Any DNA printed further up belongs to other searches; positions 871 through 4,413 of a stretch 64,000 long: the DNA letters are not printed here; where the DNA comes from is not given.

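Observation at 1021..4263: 1080-aa SF2 helicase with a nuclease-like C-terminus occupying a whole 3.35-kb cassette: candidate single-gene antiphage system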

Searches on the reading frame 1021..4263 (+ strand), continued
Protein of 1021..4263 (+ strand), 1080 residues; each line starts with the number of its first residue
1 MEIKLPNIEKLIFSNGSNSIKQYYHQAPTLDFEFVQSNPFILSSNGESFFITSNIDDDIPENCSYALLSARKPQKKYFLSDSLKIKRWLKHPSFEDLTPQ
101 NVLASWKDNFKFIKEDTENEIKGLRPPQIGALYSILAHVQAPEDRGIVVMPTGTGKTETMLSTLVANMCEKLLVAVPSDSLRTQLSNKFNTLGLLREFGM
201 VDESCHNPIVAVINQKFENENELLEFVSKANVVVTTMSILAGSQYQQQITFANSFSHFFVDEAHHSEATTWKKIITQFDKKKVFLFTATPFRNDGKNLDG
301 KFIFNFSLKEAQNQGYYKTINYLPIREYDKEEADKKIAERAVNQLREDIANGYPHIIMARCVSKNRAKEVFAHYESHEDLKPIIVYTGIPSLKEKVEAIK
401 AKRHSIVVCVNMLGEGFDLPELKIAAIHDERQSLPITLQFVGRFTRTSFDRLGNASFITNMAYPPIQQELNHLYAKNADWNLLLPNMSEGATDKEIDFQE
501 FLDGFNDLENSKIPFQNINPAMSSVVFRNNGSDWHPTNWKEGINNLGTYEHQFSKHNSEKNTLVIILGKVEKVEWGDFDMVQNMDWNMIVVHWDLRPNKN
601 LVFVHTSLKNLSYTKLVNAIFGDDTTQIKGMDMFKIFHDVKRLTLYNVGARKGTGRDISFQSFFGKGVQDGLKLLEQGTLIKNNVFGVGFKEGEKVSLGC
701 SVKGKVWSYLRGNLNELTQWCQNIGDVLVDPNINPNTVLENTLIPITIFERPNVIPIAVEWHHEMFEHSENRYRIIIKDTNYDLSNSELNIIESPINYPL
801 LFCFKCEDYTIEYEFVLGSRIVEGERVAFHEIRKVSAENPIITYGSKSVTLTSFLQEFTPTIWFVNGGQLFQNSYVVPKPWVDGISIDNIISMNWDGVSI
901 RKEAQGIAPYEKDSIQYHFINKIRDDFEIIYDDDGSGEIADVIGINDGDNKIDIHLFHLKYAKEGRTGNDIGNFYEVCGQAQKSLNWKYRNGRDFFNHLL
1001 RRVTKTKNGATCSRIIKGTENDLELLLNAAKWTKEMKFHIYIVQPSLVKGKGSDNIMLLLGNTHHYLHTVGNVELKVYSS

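Call 109: get_annotated_region(hit=H2, flank=7000)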
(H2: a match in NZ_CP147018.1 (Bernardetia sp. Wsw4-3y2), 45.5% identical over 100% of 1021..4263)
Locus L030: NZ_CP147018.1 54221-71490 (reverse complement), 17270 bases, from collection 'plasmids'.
description: Bernardetia sp. Wsw4-3y2 plasmid plasmd1, complete sequence
organism: Bernardetia sp. Wsw4-3y2 (NCBI taxid 3127471)
taxonomy: Bacteria; Bacteroidota; Cytophagia; Cytophagales; Bernardetiaceae; Bernardetia; Bernardetia sp. Wsw4-3y2
host: -; source: Red alga,Red algae; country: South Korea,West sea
typing (MOB-suite, as given by PLSDB): non-mobilizable
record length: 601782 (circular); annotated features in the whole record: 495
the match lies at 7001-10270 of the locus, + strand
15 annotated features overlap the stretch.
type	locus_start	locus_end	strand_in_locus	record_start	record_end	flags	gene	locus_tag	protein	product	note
CDS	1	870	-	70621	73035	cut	-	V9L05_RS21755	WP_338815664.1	TonB-dependent receptor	-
CDS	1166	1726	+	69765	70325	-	-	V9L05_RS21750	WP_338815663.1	sigma-70 family RNA polymerase sigma factor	GO:0006352 - DNA-templated transcription initiation [Evidence IEA]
CDS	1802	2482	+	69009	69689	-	-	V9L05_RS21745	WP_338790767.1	hypothetical protein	-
CDS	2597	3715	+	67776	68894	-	-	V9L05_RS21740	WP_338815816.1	Mrp/NBP35 family ATP-binding protein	-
CDS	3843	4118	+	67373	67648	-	-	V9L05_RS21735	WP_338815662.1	NifU family protein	GO:0016226 - iron-sulfur cluster assembly [Evidence IEA]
CDS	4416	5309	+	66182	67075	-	-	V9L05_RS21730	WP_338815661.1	geranylgeranylglycerol-phosphate geranylgeranyltransferase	-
CDS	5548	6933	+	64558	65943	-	radA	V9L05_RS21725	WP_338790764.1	DNA repair protein RadA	GO:0006281 - DNA repair [Evidence IEA]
CDS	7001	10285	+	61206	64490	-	-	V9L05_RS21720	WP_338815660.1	DEAD/DEAH box helicase family protein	-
CDS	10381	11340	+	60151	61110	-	-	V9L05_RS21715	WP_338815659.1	hypothetical protein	-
CDS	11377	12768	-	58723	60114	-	-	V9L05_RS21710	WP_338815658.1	tetratricopeptide repeat protein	-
CDS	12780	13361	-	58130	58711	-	-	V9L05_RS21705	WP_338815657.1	pyridoxal 5'-phosphate synthase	GO:0008615 - pyridoxine biosynthetic process [Evidence IEA]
CDS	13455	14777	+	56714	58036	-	-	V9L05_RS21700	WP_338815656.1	DEAD/DEAH box helicase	-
CDS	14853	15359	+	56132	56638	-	-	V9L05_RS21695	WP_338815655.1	hypothetical protein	-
CDS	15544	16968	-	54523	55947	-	-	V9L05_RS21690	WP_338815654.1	serine hydrolase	-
CDS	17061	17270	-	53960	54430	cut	tnpA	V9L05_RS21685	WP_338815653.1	IS200/IS605 family transposase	-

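Call 110: get_annotated_region(hit=H13, flank=14000)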
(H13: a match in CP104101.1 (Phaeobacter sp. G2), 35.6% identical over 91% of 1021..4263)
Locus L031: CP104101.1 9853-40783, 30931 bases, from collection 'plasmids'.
description: Phaeobacter sp. G2 plasmid unnamed1, complete sequence
organism: Phaeobacter sp. G2 (NCBI taxid 2976981)
taxonomy: Bacteria; Pseudomonadota; Alphaproteobacteria; Rhodobacterales; Roseobacteraceae; Phaeobacter; Phaeobacter sp. G2
host: -; source: cell culture,Emiliania huxleyi RCC1216 culture; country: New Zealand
typing (MOB-suite, as given by PLSDB): mobilizable; replicon rep_cluster_392; relaxase MOBP
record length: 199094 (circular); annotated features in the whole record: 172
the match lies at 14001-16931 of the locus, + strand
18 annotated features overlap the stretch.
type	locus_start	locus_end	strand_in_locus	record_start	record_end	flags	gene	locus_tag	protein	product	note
CDS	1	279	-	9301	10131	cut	-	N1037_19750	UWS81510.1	type IV toxin-antitoxin system AbiEi family antitoxin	-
CDS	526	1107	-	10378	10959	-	-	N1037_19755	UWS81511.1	plasmid pRiA4b ORF-3 family protein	-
CDS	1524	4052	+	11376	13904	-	-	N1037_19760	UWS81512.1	TerB N-terminal domain-containing protein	-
CDS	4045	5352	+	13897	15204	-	-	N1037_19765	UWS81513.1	ATP-binding protein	-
CDS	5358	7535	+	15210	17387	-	-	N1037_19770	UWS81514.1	DEAD/DEAH box helicase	-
CDS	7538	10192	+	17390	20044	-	-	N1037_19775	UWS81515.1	PD-(D/E)XK nuclease family protein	-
CDS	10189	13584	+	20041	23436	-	-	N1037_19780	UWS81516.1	UvrD-helicase domain-containing protein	-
CDS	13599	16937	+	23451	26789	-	-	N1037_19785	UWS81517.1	DEAD/DEAH box helicase family protein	-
CDS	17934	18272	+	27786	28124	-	-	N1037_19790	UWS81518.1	DUF736 domain-containing protein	-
CDS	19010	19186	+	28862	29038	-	-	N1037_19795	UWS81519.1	hypothetical protein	-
CDS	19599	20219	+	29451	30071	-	-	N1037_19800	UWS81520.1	helix-turn-helix domain-containing protein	-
CDS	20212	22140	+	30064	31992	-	-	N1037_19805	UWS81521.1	relaxase/mobilization nuclease domain-containing protein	-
CDS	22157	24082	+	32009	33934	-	-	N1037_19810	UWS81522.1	type IV secretory system conjugative DNA transfer family protein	-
CDS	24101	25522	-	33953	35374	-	-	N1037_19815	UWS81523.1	DUF2235 domain-containing protein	-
CDS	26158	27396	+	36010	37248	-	-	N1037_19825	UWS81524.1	nucleotidyltransferase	-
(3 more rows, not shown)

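Call 111: get_annotated_region(hit=H19, flank=10000)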
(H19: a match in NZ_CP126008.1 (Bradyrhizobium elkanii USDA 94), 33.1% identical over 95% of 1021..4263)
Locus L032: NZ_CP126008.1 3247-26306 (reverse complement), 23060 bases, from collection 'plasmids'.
description: Bradyrhizobium elkanii USDA 94 plasmid pUSDA94-1, complete sequence
organism: Bradyrhizobium elkanii USDA 94 (NCBI taxid 398524)
taxonomy: Bacteria; Pseudomonadota; Alphaproteobacteria; Hyphomicrobiales; Nitrobacteraceae; Bradyrhizobium; Bradyrhizobium elkanii; Bradyrhizobium elkanii USDA 94
host: -; source: Glycine max,soybean,root nodule; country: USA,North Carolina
typing (MOB-suite, as given by PLSDB): conjugative; relaxase MOBP,MOBP; mating-pair formation MPF_T
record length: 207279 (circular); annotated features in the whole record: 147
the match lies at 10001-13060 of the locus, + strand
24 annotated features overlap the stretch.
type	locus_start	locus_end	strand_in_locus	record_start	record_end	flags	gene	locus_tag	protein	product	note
CDS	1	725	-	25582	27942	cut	-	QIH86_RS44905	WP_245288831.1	TerB N-terminal domain-containing protein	-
CDS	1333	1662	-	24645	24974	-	-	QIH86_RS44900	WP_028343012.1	hypothetical protein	-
CDS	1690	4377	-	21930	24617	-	-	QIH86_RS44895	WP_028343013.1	AAA family ATPase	-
CDS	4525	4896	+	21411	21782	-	-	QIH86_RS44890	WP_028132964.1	type II toxin-antitoxin system RelE/ParE family toxin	-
CDS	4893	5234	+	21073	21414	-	-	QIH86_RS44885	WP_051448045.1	helix-turn-helix transcriptional regulator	-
CDS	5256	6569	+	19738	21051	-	-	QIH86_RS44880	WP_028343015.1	DUF2130 domain-containing protein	-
CDS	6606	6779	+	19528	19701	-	-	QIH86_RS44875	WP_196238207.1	hypothetical protein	-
CDS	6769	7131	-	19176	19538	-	-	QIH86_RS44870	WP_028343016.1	hypothetical protein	-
CDS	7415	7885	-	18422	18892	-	-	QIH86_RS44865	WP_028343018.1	hypothetical protein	-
CDS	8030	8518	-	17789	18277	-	-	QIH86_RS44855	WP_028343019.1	helix-turn-helix domain-containing protein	-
CDS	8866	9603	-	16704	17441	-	-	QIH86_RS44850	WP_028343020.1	DUF3800 domain-containing protein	-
CDS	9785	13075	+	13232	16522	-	-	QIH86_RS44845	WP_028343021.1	DEAD/DEAH box helicase family protein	-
CDS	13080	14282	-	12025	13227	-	-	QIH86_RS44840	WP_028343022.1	toll/interleukin-1 receptor domain-containing protein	GO:0007165 - signal transduction [Evidence IEA]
CDS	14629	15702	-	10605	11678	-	-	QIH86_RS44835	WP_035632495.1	relaxase/mobilization nuclease domain-containing protein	-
CDS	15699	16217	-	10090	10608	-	mobC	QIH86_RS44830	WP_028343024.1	plasmid mobilization relaxosome protein MobC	-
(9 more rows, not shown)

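Call 112: get_annotated_region(hit=H17, flank=12000)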
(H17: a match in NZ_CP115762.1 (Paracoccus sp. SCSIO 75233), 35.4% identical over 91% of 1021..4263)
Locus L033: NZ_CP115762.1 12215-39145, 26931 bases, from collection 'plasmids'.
description: Paracoccus sp. SCSIO 75233 plasmid p4, complete sequence
organism: Paracoccus sp. SCSIO 75233 (NCBI taxid 3017782)
taxonomy: Bacteria; Pseudomonadota; Alphaproteobacteria; Rhodobacterales; Paracoccaceae; Paracoccus; Paracoccus sp. SCSIO 75233
host: -; source: cell culture,sediment; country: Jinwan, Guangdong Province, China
typing (MOB-suite, as given by PLSDB): non-mobilizable; replicon rep_cluster_160,rep_cluster_392
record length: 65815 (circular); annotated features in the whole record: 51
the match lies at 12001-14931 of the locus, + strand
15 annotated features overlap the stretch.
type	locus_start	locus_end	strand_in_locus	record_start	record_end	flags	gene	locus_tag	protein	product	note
CDS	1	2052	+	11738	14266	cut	-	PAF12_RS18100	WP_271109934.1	TerB N-terminal domain-containing protein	-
CDS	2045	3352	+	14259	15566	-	-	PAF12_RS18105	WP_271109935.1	ATP-binding protein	-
CDS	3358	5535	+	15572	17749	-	-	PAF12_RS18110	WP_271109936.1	DEAD/DEAH box helicase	-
CDS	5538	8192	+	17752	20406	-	-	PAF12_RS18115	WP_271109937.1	PD-(D/E)XK nuclease family protein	-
CDS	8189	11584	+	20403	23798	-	-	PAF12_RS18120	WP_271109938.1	UvrD-helicase domain-containing protein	-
CDS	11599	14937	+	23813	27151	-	-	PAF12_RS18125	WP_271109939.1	DEAD/DEAH box helicase family protein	-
CDS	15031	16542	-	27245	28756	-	-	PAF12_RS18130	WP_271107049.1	IS66 family transposase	-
CDS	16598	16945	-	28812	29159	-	tnpB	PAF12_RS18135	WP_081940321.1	IS66 family insertion sequence element accessory protein TnpB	-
CDS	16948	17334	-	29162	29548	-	-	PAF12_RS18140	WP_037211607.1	transposase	GO:0006313 - DNA transposition [Evidence IEA]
CDS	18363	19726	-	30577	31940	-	-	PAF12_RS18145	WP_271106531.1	IS3 family transposase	-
CDS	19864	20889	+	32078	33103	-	-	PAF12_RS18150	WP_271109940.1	VWA domain-containing protein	-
CDS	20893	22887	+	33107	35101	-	-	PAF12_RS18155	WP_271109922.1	VWA domain-containing protein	-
CDS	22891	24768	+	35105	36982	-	-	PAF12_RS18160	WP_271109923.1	BatD family protein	-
CDS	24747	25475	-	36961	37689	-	-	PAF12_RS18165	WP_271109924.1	endonuclease/exonuclease/phosphatase family protein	-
CDS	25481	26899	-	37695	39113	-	cls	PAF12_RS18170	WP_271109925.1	cardiolipin synthase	GO:0032049 - cardiolipin biosynthetic process [Evidence IEA]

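Call 114: search_protein_families(library=padloc, proteins=[L031:1524-4052:+, L031:4045-5352:+, L031:5358-7535:+, L031:7538-10192:+, L031:10189-13584:+, L031:13599-16937:+], max_evalue=0.00001)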
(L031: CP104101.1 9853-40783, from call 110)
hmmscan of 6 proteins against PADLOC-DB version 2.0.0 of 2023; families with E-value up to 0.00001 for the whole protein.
L031:1524-4052:+ (842 aa): 1 family
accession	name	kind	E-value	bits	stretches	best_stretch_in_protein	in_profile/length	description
PDLC03958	SngA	-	1.3e-103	346.4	1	117-834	13-526/528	-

L031:4045-5352:+ (435 aa): 2 families
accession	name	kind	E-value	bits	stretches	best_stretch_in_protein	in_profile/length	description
PDLC03959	SngB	-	2.1e-176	585.3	1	3-419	5-427/439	-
PDLC02494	BrxD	-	3e-46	156.5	1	1-391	1-401/440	BrxD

L031:5358-7535:+ (725 aa): 33 families (the best 25 are shown)
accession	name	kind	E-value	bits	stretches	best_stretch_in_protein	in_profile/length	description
PDLC03960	SngC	-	7e-273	905.7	1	2-718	3-718/720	-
PDLC02503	BrxHI|BrxHII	-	5.5e-112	373.3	1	2-645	2-616/698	BrxHI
PDLC02501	BrxHI|BrxHII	-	8.2e-77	257.1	1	12-638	11-612/925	BrxHI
PDLC02897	DpdJ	-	5.2e-28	95.4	1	28-463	104-540/1570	DpdJ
PDLC02864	DpdF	-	6.3e-17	59.6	1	17-365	16-332/610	DpdF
PDLC02896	DpdJ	-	7e-15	51.8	0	119-220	332-436/1487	DpdJ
PDLC00035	DruE3|DruE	-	3.6e-14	49.4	1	321-363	1064-1106/1460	SNF2 family N-terminal domain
PDLC03928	PsyrT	-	5.9e-14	49.3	2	19-163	19-154/689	-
PDLC00037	DruE3|DruE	-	6.4e-14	48.6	1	322-365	1062-1105/2055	SNF2 family N-terminal domain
PDLC00036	DruE3|DruE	-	5.2e-12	41.7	0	321-363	1054-1096/2023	SNF2 family N-terminal domain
PDLC00192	HamB1|HamB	-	2.6e-11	39.9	1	22-198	267-436/1104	DEAD-box helicase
PDLC00013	DruE1|DruE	-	3e-11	39.9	0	322-361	1088-1127/1776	SNF2 family N-terminal domain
PDLC02870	DpdF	-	6.4e-11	39.4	1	19-365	9-324/534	DpdF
PDLC01761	Cas3b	-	7.9e-11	39.4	1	20-121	216-304/705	-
PDLC00015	DruE2|DruE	-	1.7e-10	37.2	0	22-68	95-141/1887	SNF2 family N-terminal domain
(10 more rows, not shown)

L031:7538-10192:+ (884 aa): 0 families

L031:10189-13584:+ (1131 aa): 41 families (the best 25 are shown)
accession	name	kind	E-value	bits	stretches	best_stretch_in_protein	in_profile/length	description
PDLC03802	RTasHel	-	1.1e-39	134.8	2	335-613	142-358/675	DRT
PDLC00117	GajB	-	1.8e-35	120.5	2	341-480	174-296/604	UrvD helicase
PDLC00132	GajB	-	1.2e-34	118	2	343-483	172-296/625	UrvD helicase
PDLC00127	GajB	-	3.4e-31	106.4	2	341-483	157-286/594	UrvD helicase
PDLC00114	GajB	-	5.8e-30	102.4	2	342-484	172-297/635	UrvD helicase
PDLC00130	GajB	-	8.8e-28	94.9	1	347-486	167-290/589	UrvD helicase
PDLC00122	GajB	-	6.8e-27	92.5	2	365-483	142-244/502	UrvD helicase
PDLC00119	GajB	-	7.3e-23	79.3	1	345-484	178-298/565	UrvD helicase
PDLC00112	GajB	-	2.6e-22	77.2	2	347-482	170-291/581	UrvD helicase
PDLC00103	GajB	-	3.8e-22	76.9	2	350-487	176-296/612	UrvD helicase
PDLC00107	GajB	-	5e-21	72.9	2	349-473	179-285/587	UrvD helicase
PDLC00123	GajB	-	9.7e-20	68.7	1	368-483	159-256/540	UrvD helicase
PDLC00149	GajB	-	3.8e-19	66.6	2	347-480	165-284/577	UrvD helicase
PDLC00129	GajB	-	6.6e-19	65.9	1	359-483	198-306/594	UrvD helicase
PDLC00121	GajB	-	9.2e-19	65.4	1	332-484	150-281/565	UrvD helicase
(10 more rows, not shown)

L031:13599-16937:+ (1112 aa): 9 families
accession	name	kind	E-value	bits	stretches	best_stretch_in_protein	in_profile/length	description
PDLC02707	PbeA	-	9.1e-16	55.6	1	150-309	242-396/672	PbeA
PDLC02704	PbeA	-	4.2e-11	40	1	150-310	244-402/682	PbeA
PDLC00938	Cas3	-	4.1e-08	30.9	1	185-500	4-331/358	CRISPR-associated helicase Cas3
PDLC01252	Cas3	-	6e-08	30.5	1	185-505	4-302/324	CAS-I; effector_G3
PDLC01770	Cas3g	-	2.7e-07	27.5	0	396-501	252-350/733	-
PDLC01439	typeIV_DinG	-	1e-06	25.7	0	173-224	27-77/575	CAS-IV-A; associated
PDLC03047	REase_I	-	2.3e-06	23.6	0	402-495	611-707/1107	Type I restriction enzyme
PDLC03042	REase_I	-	8.5e-06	21.4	0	151-301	435-577/1170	Type I restriction enzyme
PDLC03659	mREase_IV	-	9.7e-06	21.7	0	427-492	489-554/945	Type IV methyl-directed restriction enzyme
